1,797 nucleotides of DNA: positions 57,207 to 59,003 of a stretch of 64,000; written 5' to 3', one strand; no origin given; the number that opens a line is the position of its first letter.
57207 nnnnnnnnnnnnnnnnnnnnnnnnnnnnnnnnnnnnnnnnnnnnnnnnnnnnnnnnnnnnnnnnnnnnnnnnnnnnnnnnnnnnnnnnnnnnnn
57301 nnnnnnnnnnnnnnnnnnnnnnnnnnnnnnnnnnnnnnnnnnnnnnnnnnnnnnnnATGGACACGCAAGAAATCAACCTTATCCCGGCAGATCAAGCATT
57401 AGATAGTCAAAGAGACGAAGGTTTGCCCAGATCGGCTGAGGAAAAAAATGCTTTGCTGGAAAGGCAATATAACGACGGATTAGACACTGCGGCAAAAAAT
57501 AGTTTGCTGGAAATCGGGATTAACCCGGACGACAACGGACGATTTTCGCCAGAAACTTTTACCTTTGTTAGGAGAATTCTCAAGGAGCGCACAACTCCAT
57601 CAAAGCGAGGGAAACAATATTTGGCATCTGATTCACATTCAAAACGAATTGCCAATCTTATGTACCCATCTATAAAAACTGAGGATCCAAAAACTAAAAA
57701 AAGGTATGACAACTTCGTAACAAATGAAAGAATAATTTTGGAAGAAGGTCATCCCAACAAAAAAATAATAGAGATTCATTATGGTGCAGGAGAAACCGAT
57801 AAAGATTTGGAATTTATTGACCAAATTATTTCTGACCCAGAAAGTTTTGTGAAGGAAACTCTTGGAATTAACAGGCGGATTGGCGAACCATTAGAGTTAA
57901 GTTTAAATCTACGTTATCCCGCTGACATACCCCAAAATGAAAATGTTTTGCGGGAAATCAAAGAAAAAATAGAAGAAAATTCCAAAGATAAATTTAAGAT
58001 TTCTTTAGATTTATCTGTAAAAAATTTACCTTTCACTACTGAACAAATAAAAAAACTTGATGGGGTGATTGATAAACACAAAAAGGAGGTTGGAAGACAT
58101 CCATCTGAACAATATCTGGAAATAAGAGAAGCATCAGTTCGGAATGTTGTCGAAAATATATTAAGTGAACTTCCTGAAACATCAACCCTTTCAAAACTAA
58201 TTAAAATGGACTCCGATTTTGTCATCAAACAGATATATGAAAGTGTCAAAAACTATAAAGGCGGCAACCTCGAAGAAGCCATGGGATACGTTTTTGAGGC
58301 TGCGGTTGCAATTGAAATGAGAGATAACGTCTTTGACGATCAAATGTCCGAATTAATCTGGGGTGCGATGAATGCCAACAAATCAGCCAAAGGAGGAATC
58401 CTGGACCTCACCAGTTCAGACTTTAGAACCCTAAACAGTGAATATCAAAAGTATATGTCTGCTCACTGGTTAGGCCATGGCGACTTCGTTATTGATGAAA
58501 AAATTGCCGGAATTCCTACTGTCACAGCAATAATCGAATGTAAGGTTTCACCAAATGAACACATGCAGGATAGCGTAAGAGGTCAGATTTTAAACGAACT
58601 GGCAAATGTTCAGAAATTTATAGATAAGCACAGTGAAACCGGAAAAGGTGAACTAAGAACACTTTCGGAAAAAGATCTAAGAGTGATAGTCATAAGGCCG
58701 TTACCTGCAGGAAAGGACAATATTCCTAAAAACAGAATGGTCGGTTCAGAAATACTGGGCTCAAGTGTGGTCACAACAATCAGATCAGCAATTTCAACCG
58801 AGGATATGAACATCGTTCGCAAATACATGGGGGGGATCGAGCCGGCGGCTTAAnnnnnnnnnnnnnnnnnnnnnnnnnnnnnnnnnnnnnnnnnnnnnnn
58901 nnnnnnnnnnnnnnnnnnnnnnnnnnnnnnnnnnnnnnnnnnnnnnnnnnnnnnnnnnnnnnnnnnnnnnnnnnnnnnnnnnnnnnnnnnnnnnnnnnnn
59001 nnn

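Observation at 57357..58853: Unknown 498-aa protein with a candidate PD-(D/E)xK nuclease core inserted between uvrB and uvrA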

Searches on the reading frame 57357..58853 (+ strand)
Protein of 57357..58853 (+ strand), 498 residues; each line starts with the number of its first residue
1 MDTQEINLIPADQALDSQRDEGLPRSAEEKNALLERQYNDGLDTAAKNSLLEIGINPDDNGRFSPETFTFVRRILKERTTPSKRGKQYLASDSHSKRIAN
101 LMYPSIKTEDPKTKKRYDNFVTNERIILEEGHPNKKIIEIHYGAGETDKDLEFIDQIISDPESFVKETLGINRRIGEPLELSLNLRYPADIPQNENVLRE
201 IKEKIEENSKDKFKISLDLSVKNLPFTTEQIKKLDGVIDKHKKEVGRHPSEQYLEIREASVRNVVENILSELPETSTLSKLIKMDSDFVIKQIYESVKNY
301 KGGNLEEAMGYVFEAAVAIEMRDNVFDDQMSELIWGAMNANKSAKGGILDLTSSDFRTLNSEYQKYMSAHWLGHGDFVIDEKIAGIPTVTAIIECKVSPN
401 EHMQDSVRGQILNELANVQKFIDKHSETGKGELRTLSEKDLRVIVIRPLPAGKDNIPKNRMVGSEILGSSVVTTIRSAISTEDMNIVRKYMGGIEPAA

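Call 3: search_protein_families(library=pfam, proteins=[window:57357-58853:+], max_evalue=0.1)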
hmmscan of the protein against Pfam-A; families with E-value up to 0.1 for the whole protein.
window:57357-58853:+ (498 aa): 1 family
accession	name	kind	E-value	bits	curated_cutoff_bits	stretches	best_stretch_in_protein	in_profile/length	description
PF22642.1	MinC_N_1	-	0.023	15.4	27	1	195-242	21-71/78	Cell-division inhibitor MinC, N-terminal domain-like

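Call 4: search_protein_families(library=ncbifam, proteins=[window:57357-58853:+], max_evalue=1)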
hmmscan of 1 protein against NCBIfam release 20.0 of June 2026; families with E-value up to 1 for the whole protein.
window:57357-58853:+ (498 aa): 0 families

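Call 5: search_protein_families(library=padloc, proteins=[window:57357-58853:+], max_evalue=1)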
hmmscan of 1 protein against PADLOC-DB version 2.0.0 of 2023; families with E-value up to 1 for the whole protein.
window:57357-58853:+ (498 aa): 0 families

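Call 6: find_homologous_proteins(query=window:57357-58853:+, max_evalue=0.001)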
Query window:57357-58853:+ (498 aa): 2 proteins with E <= 0.001 among 8000 candidates.
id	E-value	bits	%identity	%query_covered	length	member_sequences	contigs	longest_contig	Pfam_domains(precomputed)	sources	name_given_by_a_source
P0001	0.0e+0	1095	100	100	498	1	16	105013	-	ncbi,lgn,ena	-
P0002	1.0e-83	300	36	93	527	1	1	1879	-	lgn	-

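Call 9: find_encoding_contigs(protein=P0001, flank=10000, max_places=10)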
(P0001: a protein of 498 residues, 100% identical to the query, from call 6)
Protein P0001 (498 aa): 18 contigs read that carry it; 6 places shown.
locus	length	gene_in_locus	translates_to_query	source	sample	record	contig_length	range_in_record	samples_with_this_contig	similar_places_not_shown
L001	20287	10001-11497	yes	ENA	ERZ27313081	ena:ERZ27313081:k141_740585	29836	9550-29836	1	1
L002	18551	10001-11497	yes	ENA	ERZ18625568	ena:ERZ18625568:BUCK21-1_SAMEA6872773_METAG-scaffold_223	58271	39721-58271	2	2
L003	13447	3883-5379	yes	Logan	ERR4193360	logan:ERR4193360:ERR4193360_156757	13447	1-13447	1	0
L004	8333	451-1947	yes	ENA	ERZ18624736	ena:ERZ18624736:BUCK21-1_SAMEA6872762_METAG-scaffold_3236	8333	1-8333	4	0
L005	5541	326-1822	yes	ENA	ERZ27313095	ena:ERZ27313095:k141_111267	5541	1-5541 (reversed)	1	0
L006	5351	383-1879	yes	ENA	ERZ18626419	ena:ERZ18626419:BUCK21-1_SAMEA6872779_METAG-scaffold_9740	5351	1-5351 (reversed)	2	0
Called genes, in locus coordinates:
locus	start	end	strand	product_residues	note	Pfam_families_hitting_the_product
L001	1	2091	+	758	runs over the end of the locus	PF01326:PPDK_N, PF00391:PEP-utilizers, PF02896:PEP-utilizers_C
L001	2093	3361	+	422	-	PF03952:Enolase_N, PF00113:Enolase_C, PF13378:MR_MLE_C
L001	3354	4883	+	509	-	PF01676:Metalloenzyme, PF06415:iPGM_N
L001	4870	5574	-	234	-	PF00590:TP_methylase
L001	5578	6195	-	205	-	PF01726:LexA_DNA_bind, PF00717:Peptidase_S24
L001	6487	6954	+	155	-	-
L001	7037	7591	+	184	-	-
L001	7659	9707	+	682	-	PF00270:DEAD (faint), PF04851:ResIII, PF17757:UvrB_inter, PF27431:UvrB_3rd, PF00271:Helicase_C, PF12344:UvrB, PF02151:UVR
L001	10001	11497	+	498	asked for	-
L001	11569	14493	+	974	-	PF00005:ABC_tran (faint), PF02463:SMC_N (faint), PF13175:AAA_15 (faint), PF13191:AAA_16 (faint), PF13401:AAA_22 (faint), PF13555:AAA_29 (faint), PF17760:UvrA_inter, PF17755:UvrA_DNA-bind, +2 more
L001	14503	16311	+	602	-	PF01841:Transglut_core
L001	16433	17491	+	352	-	PF27096:UvrC_M, PF08459:UvrC_RNaseH_dom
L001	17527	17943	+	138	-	PF04020:Phage_holin_4_2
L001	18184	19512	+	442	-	PF00496:SBP_bac_5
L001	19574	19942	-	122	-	PF01541:GIY-YIG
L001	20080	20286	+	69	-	?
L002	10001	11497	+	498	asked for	-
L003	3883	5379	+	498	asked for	-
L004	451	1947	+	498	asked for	-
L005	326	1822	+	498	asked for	-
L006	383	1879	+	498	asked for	-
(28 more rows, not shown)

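Call 10: find_encoding_contigs(protein=P0002, flank=10000)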
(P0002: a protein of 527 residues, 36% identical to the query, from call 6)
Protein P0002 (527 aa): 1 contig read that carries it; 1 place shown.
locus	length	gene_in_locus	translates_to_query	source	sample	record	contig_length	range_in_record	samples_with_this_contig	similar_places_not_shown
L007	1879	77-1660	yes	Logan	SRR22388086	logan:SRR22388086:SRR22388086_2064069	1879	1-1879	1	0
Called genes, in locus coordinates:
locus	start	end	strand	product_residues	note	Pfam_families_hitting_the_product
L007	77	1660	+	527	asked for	-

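Call 18: find_related_loci(query=A1, collection=genome_contigs, flank=10000)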
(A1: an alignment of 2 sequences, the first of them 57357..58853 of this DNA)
Query A1 (498 aa) in genome_contigs; peptide patterns used: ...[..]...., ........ (x = any residue, [..] = any of these).
95 stretches matched a pattern, but none encodes a relative of the query by tblastn (E <= 1e-3).

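Call 19: find_related_loci(query=A1, collection=metagenome_contigs, flank=10000)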
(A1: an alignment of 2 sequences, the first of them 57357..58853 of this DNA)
Query A1 (498 aa) in metagenome_contigs; peptide patterns used: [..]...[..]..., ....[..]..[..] (x = any residue, [..] = any of these).
243 stretches matched a pattern, but none encodes a relative of the query by tblastn (E <= 1e-3).

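Call 28: predict_structure(alignment_id=A1)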
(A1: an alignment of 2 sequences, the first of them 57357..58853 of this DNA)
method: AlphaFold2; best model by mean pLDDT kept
length: 498 residues; sequences in the alignment: 2
mean_pLDDT: 51.5   pTM: 0.43
mean pLDDT of the five models: 51.5, 50.1, 48.2, 45.3, 44.7
residues with pLDDT >= 90: 12; 70-90: 119; 50-70: 100; < 50: 267
segments of 3 or more residues with pLDDT < 50: 1-26, 82-102, 104-112, 129-132, 253-257, 275-277, 298-310, 312-485, 491-498
pLDDT, mean of each block of 10 residues (from residue 1): 27 29 47 79 91 89 83 72 40 44 42 53 58 64 66 79 73 65 81 78 78 72 80 77 72 49 65 54 56 52 41 47 37 44 41 44 39 23 21 23 29 31 33 23 21 26 23 26 48 40
secondary structure, 60 per line:
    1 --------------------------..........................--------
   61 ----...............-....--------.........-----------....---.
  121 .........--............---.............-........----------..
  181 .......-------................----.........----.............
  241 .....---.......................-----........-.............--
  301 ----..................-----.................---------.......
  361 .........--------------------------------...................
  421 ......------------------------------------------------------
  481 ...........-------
elements in order: H27-52 H65-79 H81-84 H93-101 E113-116 E120-129 E132-143 H147-159 H161-168 E179-187 H195-210 E215-223 H228-245 H249-271 H277-284 H286-298 H305-322 H328-344 H354-369 H402-426 H481-491

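Call 38: search_protein_families(library=pfam, proteins=[P0002], max_evalue=10)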
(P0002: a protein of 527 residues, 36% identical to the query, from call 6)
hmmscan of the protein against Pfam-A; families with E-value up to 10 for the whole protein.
P0002 (527 aa): 1 family
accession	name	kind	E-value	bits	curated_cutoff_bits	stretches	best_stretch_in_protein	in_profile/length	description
PF16678.12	UBA_HOIP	-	0.14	12.5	22.4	1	200-258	19-76/152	HOIP UBA domain pair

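Call 39: search_solved_structures(query=A1, max_evalue=10)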
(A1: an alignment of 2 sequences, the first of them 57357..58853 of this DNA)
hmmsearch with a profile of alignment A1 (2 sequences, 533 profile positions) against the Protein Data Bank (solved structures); distinct sequences matched with E-value up to 10: 3.
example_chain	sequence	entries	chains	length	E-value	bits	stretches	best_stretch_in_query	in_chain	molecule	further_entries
1cma_A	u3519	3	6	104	0.3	12.9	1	42-69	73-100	PROTEIN (MET REPRESSOR) | MET APO-REPRESSOR | MET REPRESSOR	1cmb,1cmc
1mj2_A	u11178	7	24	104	0.31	12.8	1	42-69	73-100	PROTEIN (METHIONINE REPRESSOR) | METHIONINE REPRESSOR | METHIONINE REPRESSOR PROTEIN METJ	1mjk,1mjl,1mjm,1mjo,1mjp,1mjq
3j7y_h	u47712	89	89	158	1.5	10.6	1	442-485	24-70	mL50 | 39S ribosomal protein L50, mitochondrial | Large ribosomal subunit protein mL50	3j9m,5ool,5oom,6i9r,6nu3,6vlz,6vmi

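Call 40: search_protein_families(library=phrogs, proteins=[window:57357-58853:+, P0002], max_evalue=1)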
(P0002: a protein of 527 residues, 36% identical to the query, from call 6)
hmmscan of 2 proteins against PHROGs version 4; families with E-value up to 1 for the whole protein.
window:57357-58853:+ (498 aa): 0 families

P0002 (527 aa): 3 families
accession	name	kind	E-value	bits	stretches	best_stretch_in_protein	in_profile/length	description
phrog_28486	-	unknown function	0.17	12.4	1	412-475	225-288/299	-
phrog_9982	-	unknown function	0.24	12.4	0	437-457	18-38/66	-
phrog_23799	-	unknown function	0.29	12.4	0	416-457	24-63/82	-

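Call 41: search_protein_representatives(alignment_id=A1)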
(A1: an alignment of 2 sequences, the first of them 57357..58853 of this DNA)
Query: 2 sequences, 533 profile positions. Proteins with E-value up to 0.001 (for the whole library): 13; up to 1e-10: 10; up to 1e-30: 8. The best 13 are listed.
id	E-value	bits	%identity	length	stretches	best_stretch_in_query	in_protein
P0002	0.0e+00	1031.8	-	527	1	1-533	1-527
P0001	5.2e-280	946.1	-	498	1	6-516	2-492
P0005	1.5e-134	466.0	-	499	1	37-521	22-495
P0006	2.1e-79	284.0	-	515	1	33-522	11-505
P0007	6.2e-63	229.7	-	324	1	35-337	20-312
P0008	7.6e-61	222.8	-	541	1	29-516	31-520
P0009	3.4e-55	204.1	-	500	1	48-520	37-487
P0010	1.9e-49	185.2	-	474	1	30-515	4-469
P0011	1.4e-16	76.7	-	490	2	229-482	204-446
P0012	5.7e-11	58.2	-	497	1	172-451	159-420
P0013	9.5e-06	41.0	-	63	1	460-517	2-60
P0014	1.2e-05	40.7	-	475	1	275-451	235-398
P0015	5.0e-04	35.3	-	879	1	170-286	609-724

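Call 43: find_homologous_proteins(query=A2, max_evalue=0.001)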
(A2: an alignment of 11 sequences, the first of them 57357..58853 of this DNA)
Query A2 (11 sequences) (498 aa, profile of the alignment): 2 proteins with E <= 0.001 among 8000 candidates.
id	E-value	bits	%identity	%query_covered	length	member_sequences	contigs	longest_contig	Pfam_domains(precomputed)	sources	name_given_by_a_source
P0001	8.7e-185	633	100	100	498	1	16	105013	-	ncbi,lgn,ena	-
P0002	4.3e-183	628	36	93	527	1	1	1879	-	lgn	-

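Call 44: find_encoding_contigs(protein=P0005, flank=10000)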
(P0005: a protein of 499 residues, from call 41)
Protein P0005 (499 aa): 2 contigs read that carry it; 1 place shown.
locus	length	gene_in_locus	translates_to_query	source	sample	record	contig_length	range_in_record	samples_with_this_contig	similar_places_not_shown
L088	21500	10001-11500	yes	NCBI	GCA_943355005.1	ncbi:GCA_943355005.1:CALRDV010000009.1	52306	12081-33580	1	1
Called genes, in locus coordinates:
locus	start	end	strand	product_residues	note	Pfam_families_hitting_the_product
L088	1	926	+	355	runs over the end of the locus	PF10432:bact-PGI_C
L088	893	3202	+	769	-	PF01326:PPDK_N, PF00391:PEP-utilizers, PF02896:PEP-utilizers_C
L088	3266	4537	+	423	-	PF03952:Enolase_N, PF00113:Enolase_C, PF13378:MR_MLE_C (weak)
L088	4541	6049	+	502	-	PF01676:Metalloenzyme, PF06415:iPGM_N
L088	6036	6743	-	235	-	PF00590:TP_methylase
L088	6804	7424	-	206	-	PF01726:LexA_DNA_bind, PF00717:Peptidase_S24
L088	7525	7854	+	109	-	-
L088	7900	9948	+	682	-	PF00270:DEAD (faint), PF04851:ResIII, PF17757:UvrB_inter, PF27431:UvrB_3rd, PF00271:Helicase_C, PF12344:UvrB, PF02151:UVR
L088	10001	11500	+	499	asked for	-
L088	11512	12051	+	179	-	PF00293:NUDIX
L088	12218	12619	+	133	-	PF00583:Acetyltransf_1, PF13420:Acetyltransf_4 (weak), PF13527:Acetyltransf_9 (weak), PF13673:Acetyltransf_10, PF13508:Acetyltransf_7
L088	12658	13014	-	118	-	-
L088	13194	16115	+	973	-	PF00005:ABC_tran (faint), PF02463:SMC_N (faint), PF13191:AAA_16 (faint), PF13555:AAA_29 (faint), PF20703:nSTAND1 (faint), PF20720:nSTAND3 (faint), PF17760:UvrA_inter, PF17755:UvrA_DNA-bind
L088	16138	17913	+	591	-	PF01841:Transglut_core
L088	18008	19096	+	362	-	PF27096:UvrC_M, PF08459:UvrC_RNaseH_dom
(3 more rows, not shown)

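Call 46: find_encoding_contigs(protein=P0006, flank=8000, max_places=3)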
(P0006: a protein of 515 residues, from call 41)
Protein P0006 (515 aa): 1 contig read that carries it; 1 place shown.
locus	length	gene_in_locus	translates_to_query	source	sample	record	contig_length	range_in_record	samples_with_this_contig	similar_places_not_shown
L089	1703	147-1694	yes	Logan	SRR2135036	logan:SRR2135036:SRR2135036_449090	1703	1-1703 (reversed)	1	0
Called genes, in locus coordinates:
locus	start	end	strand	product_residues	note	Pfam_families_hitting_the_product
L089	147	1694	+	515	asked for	-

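Call 47: find_encoding_contigs(protein=P0008, flank=8000, max_places=3)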
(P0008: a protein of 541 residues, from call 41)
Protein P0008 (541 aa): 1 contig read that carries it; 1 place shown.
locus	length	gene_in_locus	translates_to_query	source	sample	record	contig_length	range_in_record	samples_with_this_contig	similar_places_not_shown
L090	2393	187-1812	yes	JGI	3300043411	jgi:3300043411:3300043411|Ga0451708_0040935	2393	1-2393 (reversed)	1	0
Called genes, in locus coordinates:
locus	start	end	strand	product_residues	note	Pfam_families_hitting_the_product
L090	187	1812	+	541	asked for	-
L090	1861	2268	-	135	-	-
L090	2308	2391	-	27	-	?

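Call 48: find_encoding_contigs(protein=P0009, flank=8000, max_places=3)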
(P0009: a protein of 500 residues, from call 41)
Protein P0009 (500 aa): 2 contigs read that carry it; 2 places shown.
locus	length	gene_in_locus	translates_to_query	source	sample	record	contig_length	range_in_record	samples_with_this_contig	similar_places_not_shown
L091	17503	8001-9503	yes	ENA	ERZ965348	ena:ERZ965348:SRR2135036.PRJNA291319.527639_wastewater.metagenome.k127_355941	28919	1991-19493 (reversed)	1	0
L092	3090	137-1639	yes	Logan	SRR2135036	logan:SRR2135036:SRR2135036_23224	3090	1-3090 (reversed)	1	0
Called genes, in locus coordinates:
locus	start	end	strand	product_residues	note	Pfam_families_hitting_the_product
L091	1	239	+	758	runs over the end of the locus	PF01326:PPDK_N, PF00391:PEP-utilizers, PF02896:PEP-utilizers_C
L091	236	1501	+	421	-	PF03952:Enolase_N, PF00113:Enolase_C, PF13378:MR_MLE_C (weak)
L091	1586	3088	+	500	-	PF01676:Metalloenzyme, PF06415:iPGM_N, PF00884:Sulfatase (weak)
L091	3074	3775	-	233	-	PF00590:TP_methylase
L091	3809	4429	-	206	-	PF01726:LexA_DNA_bind, PF13412:HTH_24 (faint), PF00717:Peptidase_S24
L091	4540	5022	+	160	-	-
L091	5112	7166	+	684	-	PF00270:DEAD (faint), PF04851:ResIII, PF17757:UvrB_inter, PF27431:UvrB_3rd, PF00271:Helicase_C, PF12344:UvrB, PF02151:UVR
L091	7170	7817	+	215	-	-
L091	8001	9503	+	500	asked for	-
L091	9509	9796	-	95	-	-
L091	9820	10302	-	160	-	-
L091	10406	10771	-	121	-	-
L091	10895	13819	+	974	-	PF02463:SMC_N (faint), PF03193:RsgA_GTPase (faint), PF13175:AAA_15 (faint), PF13191:AAA_16 (faint), PF13555:AAA_29 (faint), PF17760:UvrA_inter, PF17755:UvrA_DNA-bind, PF00005:ABC_tran (weak), +3 more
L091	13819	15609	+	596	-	PF01841:Transglut_core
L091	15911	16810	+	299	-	PF27096:UvrC_M, PF08459:UvrC_RNaseH_dom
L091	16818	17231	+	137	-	PF04020:Phage_holin_4_2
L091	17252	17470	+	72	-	PF03840:SecG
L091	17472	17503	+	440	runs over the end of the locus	PF00496:SBP_bac_5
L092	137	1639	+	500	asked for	-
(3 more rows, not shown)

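Call 49: find_encoding_contigs(protein=P0010, flank=8000, max_places=3)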
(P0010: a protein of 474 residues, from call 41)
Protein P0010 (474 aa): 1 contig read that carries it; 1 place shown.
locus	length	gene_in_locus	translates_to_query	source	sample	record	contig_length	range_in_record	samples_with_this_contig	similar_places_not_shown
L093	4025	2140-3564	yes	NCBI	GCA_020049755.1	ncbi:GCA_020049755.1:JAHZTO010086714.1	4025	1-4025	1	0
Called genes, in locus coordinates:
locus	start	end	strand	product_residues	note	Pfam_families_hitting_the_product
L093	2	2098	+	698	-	?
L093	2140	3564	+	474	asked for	-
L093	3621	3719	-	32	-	-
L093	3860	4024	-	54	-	?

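Call 51: find_encoding_contigs(protein=P0011, flank=8000, max_places=3)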
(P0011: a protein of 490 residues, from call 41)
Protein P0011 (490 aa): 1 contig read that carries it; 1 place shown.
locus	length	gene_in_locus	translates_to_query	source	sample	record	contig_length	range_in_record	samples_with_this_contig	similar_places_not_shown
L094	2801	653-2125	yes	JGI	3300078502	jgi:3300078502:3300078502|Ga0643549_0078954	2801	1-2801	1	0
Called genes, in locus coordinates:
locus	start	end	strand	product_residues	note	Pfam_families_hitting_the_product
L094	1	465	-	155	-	?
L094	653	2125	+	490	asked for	-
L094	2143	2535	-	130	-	-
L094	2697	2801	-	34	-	?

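Call 52: find_encoding_contigs(protein=P0012, flank=8000, max_places=3)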
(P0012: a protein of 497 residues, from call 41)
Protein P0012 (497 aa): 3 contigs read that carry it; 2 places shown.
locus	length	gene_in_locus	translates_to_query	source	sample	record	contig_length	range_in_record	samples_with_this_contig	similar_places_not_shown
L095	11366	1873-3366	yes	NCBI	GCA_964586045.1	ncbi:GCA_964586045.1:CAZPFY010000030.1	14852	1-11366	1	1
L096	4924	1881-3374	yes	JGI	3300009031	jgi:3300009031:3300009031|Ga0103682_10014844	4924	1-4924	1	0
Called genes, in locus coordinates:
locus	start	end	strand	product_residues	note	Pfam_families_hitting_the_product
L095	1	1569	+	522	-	?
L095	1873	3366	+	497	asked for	-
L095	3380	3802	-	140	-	-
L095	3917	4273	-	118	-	-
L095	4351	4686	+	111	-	-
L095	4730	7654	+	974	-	PF02463:SMC_N (faint), PF13191:AAA_16 (faint), PF13555:AAA_29 (faint), PF20703:nSTAND1 (faint), PF17760:UvrA_inter, PF17755:UvrA_DNA-bind, PF00005:ABC_tran (weak)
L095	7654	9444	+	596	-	PF01841:Transglut_core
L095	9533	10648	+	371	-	PF27096:UvrC_M, PF08459:UvrC_RNaseH_dom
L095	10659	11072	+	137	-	PF04020:Phage_holin_4_2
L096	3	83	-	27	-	?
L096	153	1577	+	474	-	PF27431:UvrB_3rd, PF00271:Helicase_C, PF12344:UvrB, PF02151:UVR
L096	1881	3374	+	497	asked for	-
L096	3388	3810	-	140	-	-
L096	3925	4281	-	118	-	-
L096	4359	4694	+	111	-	-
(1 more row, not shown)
